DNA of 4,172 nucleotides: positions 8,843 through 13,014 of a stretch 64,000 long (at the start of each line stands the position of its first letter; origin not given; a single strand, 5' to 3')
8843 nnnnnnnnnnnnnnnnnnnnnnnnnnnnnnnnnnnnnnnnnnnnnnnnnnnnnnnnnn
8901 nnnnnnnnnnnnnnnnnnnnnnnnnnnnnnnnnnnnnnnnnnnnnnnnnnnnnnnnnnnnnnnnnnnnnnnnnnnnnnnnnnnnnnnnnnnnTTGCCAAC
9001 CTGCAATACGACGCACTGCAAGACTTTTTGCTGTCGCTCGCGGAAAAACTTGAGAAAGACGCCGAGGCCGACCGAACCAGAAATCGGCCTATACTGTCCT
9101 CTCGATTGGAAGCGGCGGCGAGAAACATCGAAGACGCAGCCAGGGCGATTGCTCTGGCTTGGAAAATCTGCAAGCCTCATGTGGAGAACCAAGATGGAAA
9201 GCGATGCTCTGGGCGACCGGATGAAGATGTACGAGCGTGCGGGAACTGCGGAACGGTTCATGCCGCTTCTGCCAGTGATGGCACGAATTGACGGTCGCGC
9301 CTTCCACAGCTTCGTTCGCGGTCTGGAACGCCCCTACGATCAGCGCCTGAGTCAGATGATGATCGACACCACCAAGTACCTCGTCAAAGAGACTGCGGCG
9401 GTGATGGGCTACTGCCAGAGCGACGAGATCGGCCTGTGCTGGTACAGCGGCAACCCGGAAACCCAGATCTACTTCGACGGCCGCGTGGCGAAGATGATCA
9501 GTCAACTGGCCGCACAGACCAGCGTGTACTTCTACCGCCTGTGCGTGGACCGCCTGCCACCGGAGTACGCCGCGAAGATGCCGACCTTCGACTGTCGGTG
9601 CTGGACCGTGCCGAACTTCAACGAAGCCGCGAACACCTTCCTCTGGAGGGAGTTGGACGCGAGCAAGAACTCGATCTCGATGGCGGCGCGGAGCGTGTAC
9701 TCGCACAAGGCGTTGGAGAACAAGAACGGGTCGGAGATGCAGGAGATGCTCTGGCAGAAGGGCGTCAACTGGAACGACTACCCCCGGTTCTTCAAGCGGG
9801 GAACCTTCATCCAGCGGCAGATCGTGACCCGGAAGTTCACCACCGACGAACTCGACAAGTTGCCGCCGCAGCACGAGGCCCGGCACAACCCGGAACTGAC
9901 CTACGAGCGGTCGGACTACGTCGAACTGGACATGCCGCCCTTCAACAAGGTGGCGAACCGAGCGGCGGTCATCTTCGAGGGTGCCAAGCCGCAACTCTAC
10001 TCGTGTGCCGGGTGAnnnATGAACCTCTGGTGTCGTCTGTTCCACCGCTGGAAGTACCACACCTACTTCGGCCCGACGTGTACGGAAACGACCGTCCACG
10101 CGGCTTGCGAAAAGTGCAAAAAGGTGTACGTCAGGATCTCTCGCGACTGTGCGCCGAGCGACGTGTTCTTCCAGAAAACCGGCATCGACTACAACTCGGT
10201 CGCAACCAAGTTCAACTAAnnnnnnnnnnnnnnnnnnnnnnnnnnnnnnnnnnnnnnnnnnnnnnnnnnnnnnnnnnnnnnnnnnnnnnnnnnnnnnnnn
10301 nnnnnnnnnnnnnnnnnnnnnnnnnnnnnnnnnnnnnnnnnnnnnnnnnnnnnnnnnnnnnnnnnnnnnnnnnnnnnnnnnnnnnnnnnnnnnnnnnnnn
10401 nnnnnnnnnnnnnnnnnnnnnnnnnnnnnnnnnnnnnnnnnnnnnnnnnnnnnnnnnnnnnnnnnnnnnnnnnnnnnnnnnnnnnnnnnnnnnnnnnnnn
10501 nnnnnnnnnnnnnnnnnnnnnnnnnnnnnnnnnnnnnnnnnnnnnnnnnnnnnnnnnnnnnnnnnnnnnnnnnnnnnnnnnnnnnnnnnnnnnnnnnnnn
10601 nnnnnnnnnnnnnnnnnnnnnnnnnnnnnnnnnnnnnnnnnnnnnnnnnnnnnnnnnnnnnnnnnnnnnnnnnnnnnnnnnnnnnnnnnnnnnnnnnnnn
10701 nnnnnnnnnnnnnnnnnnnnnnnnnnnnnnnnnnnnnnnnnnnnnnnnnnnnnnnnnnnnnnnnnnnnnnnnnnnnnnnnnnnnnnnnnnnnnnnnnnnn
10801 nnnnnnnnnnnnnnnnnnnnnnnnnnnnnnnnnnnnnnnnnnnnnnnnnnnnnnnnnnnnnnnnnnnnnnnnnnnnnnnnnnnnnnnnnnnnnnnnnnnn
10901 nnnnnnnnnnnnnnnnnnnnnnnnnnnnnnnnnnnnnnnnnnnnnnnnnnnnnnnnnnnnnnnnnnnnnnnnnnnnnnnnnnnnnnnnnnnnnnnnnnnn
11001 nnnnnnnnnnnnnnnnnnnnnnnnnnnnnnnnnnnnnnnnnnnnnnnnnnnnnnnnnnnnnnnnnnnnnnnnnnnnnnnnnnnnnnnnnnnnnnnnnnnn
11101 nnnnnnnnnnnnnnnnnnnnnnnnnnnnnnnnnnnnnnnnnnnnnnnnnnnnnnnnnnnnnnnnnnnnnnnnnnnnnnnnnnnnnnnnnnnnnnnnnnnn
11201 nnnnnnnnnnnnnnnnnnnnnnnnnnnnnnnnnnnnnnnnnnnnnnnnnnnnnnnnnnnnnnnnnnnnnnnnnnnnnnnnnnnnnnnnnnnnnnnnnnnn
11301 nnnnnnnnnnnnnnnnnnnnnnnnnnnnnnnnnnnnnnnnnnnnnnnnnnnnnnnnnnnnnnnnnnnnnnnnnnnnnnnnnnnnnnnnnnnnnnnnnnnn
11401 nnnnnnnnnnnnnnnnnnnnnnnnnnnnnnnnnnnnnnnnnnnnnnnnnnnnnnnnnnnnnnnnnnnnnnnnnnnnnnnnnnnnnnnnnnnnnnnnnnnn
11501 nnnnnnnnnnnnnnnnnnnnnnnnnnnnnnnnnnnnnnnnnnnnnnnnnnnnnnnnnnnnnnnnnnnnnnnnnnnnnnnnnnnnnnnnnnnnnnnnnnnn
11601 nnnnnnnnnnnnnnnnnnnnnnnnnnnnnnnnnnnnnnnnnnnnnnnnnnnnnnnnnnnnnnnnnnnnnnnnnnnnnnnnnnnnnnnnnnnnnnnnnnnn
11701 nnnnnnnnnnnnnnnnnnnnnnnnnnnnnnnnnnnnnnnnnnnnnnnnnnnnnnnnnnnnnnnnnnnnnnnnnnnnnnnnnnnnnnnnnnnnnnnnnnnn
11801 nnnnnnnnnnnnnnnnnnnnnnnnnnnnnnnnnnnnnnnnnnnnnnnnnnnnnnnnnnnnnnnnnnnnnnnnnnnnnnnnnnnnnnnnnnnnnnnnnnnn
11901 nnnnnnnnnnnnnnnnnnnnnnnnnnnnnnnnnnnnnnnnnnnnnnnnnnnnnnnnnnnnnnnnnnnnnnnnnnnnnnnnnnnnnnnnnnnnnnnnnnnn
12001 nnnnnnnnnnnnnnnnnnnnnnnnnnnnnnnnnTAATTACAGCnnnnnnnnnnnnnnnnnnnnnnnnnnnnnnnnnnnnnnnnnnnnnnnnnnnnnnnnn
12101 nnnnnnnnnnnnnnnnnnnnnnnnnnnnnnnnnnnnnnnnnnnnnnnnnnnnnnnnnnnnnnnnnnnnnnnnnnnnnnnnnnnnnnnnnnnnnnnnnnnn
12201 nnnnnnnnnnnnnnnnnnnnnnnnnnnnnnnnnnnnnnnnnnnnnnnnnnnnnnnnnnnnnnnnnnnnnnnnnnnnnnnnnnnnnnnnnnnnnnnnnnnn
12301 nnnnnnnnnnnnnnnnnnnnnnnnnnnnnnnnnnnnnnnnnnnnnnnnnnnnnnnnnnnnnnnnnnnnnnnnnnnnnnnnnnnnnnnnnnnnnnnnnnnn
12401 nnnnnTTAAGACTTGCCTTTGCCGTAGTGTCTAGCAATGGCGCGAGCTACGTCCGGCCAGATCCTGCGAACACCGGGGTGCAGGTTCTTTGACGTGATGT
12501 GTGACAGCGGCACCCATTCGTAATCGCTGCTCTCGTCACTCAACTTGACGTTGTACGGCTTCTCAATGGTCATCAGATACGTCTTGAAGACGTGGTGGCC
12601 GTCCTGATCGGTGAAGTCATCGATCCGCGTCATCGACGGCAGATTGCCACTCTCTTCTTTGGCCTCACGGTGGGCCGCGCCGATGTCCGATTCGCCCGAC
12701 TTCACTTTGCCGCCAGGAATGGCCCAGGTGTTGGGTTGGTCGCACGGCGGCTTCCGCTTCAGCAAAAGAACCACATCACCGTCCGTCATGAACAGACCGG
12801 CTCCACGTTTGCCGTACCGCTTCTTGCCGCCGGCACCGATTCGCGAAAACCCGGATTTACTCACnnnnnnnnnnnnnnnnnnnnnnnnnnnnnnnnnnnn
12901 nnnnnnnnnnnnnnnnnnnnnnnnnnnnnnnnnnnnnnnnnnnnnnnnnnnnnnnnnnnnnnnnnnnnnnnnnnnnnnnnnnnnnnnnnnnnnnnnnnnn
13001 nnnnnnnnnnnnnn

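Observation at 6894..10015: Phage-encoded tRNA-repair-like module: tRNA-binding-domain::Rnl2-type RNA ligase plus a Thg1-like 3'-5' polymerase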

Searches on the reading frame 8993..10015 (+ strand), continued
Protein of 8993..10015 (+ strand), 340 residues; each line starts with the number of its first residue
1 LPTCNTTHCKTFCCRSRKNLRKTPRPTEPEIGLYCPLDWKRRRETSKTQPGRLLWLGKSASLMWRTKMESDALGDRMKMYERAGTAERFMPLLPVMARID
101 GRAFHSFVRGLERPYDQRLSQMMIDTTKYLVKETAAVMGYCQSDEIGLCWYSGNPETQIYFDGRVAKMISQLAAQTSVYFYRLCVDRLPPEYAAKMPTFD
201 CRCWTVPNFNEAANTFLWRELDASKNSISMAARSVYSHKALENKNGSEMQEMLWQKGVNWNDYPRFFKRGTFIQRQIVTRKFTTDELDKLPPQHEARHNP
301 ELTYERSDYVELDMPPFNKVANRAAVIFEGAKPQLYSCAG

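Call 57: search_protein_families(library=pfam, proteins=[L112:7529-8356:+, L112:8389-9588:+, L112:9935-10798:+, L112:10863-11306:+, L112:11650-12285:+, L112:1698-2849:+, L112:19392-20489:+, L011:6158-7411:+, L025:3467-4573:+, L025:6940-8646:+], max_evalue=0.001)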
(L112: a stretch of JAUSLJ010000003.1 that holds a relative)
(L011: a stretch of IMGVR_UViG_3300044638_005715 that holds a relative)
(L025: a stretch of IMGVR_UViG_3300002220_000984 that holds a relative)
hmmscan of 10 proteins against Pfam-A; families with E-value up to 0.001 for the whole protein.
L112:7529-8356:+ (275 aa): 0 families

L112:8389-9588:+ (399 aa): 2 families
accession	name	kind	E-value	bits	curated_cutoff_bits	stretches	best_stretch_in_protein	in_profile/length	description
PF21189.3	PHA02142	-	4.3e-14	53.2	27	1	24-115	5-92/92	PHA02142 OB-fold domain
PF09414.15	RNA_ligase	-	5.2e-14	53.2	27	1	193-384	1-171/171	RNA ligase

L112:9935-10798:+ (287 aa): 2 families
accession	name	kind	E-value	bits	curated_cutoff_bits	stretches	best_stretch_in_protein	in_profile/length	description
PF04446.17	Thg1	-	2.4e-28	99.1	29.2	1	30-157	5-129/130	tRNAHis guanylyltransferase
PF14413.11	Thg1C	-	0.00027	21.6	26.3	0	183-232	33-83/116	Thg1 C terminal domain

L112:10863-11306:+ (147 aa): 0 families

L112:11650-12285:+ (211 aa): 0 families

L112:1698-2849:+ (383 aa): 1 family
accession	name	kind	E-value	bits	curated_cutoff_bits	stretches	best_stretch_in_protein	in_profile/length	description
PF20080.4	ALTTAQ_rpt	-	3.4e-14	52.7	26.4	0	86-107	14-35/38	ALTTAQ repeat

L112:19392-20489:+ (365 aa): 5 families
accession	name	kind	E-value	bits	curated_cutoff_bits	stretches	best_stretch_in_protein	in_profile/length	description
PF22073.2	Cep192_D4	-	4.1e-11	43.5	35.5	1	62-155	10-111/112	Cep192 domain 4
PF22544.2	HYDIN_VesB_CFA65-like_Ig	-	1.4e-09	38.5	25.5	0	64-153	11-99/100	HYDIN/CFA65/VesB-like, Ig-like domain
PF15780.11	ASH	-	1.8e-09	38.1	27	1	63-143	14-93/98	Abnormal spindle-like microcephaly-assoc'd, ASPM-SPD-2-Hydin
PF07603.17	Lcl_C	-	0.0002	22.1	34.9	1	267-352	8-104/117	Lcl C-terminal domain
PF07610.17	DUF1573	-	0.00055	20.4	26.1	0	64-153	9-96/98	Protein of unknown function (DUF1573)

L011:6158-7411:+ (417 aa): 1 family
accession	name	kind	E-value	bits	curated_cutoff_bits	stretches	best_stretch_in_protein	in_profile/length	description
PF09414.15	RNA_ligase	-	1.3e-12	48.6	27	1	188-383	3-160/171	RNA ligase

L025:3467-4573:+ (368 aa): 2 families
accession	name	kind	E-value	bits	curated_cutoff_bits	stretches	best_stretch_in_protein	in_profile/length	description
PF09414.15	RNA_ligase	-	1.4e-25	90.9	27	1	178-358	2-170/171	RNA ligase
PF21189.3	PHA02142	-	3e-22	79.3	27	1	11-103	1-92/92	PHA02142 OB-fold domain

L025:6940-8646:+ (568 aa): 2 families
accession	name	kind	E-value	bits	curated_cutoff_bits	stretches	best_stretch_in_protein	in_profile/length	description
PF04095.22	NAPRTase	-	1e-35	124.1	20.8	1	191-534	3-222/239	Nicotinate phosphoribosyltransferase (NAPRTase) family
PF18127.6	NAMPT_N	-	6.6e-09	36.4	25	1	10-65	4-51/98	Nicotinamide phosphoribosyltransferase, N-terminal domain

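Call 82: find_related_loci(query=A2, collection=viral_contigs, flank=10000)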
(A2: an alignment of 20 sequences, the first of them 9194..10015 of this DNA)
Query A2 (273 aa) in viral_contigs; peptide patterns used: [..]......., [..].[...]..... (x = any residue, [..] = any of these).
600 stretches matched a pattern (row limit reached: there are more); 591 encode a relative of the query (tblastn E <= 1e-3); the best 80 are kept; 80 distinct loci.
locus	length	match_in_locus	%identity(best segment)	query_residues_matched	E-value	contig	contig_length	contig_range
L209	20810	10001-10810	63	3-272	2e-116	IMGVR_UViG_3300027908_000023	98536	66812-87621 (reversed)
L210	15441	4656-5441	63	4-266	6e-114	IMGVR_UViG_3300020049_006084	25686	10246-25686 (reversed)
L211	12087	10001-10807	57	3-272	5e-107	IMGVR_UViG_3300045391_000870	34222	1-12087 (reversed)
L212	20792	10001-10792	59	3-267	2e-106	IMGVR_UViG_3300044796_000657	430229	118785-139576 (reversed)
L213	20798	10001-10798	56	2-268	2e-103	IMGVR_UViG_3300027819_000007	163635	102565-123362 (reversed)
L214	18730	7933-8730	56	2-268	2e-103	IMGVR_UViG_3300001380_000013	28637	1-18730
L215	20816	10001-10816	58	1-273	4e-103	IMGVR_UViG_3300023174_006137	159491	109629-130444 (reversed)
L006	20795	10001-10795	55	4-268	9e-100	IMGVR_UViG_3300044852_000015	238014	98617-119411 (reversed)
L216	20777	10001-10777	56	6-266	2e-99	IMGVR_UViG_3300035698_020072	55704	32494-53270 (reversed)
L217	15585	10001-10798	55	4-270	1e-98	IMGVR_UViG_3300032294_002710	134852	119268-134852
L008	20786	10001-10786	55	4-266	1e-97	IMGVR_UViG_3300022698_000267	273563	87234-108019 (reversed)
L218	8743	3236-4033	54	2-268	3e-97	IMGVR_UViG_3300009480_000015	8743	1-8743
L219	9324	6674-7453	56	1-268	2e-96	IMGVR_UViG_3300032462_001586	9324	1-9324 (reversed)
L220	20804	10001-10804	53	2-270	4e-94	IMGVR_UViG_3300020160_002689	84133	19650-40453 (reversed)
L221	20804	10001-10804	55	1-268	1e-93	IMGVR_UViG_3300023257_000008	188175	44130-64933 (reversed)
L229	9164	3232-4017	49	3-268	2e-87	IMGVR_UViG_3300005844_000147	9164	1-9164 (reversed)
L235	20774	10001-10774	52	4-261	1e-83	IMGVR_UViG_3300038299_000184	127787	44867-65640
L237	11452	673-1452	50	4-266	8e-82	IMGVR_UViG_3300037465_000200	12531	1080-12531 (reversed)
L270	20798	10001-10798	44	4-273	2e-69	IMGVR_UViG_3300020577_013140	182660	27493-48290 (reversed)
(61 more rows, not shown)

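Call 84: search_protein_families(library=pfam, proteins=[L229:1754-3187:+, L270:7906-8982:+, L235:11171-12232:+, L237:2-664:+], max_evalue=0.001)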
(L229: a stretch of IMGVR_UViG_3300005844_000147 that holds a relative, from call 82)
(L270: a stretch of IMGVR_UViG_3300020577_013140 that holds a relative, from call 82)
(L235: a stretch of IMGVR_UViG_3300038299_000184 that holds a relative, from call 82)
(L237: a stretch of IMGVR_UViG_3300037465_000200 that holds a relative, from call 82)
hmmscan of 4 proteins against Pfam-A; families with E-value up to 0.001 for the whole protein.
L229:1754-3187:+ (478 aa): 1 family
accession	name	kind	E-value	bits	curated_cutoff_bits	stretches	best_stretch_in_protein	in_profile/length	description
PF09414.15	RNA_ligase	-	6.5e-12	46.4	27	1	283-463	2-169/171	RNA ligase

L270:7906-8982:+ (359 aa): 1 family
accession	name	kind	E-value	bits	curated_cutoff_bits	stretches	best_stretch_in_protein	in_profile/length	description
PF09414.15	RNA_ligase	-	4.7e-30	105.4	27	1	183-335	2-171/171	RNA ligase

L235:11171-12232:+ (354 aa): 2 families
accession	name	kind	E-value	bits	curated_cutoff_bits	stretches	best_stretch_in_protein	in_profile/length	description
PF21189.3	PHA02142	-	5.4e-23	81.7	27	1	5-86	2-91/92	PHA02142 OB-fold domain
PF09414.15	RNA_ligase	-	2.3e-21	77.1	27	1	173-334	2-164/171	RNA ligase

L237:2-664:+ (221 aa): 1 family
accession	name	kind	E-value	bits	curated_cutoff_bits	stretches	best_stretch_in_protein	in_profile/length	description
PF09414.15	RNA_ligase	-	7.1e-24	85.3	27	1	2-207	6-171/171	RNA ligase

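Call 85: search_protein_families(library=pfam, proteins=[L003:3817-4392:+], max_evalue=0.05)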
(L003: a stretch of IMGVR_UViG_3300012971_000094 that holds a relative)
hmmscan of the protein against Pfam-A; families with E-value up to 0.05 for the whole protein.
L003:3817-4392:+ (191 aa): 1 family
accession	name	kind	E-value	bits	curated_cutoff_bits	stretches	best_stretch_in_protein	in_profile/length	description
PF03167.25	UDG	-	9.1e-40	136.4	24.3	1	32-176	1-133/141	Uracil DNA glycosylase superfamily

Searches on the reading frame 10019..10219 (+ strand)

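Call 3: search_protein_families(library=pfam, proteins=[window:10019-10219:+], max_evalue=0.1)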
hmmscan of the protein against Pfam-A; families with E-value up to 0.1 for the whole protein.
window:10019-10219:+ (66 aa): 1 family
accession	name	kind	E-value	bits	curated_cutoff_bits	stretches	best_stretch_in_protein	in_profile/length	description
PF07874.16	DUF1660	-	0.044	14.7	21.4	1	1-39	1-33/63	Prophage protein (DUF1660)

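Call 31: search_protein_families(library=phrogs, proteins=[window:10019-10219:+], max_evalue=0.01)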
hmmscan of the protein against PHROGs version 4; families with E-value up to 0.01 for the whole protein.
window:10019-10219:+ (66 aa): 1 family
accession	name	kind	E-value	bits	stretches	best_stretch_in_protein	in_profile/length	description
phrog_2670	-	unknown function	0.00071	20.6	1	1-47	1-42/66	-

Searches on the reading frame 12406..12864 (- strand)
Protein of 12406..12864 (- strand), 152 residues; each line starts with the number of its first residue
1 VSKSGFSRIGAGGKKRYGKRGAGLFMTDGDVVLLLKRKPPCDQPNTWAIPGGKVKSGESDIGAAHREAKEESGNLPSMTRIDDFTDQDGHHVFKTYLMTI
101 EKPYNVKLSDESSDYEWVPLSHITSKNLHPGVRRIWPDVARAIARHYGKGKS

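Call 17: search_protein_families(library=pfam, proteins=[window:12406-12864:-], max_evalue=0.001)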
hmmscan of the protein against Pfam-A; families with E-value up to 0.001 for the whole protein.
window:12406-12864:- (152 aa): 2 families
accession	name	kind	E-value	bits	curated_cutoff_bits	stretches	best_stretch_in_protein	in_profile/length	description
PF00293.34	NUDIX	-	1.5e-17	64.3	21.1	1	20-135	4-130/134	NUDIX domain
PF14815.12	NUDIX_4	-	1.2e-07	31.9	35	1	25-136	5-111/113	NUDIX domain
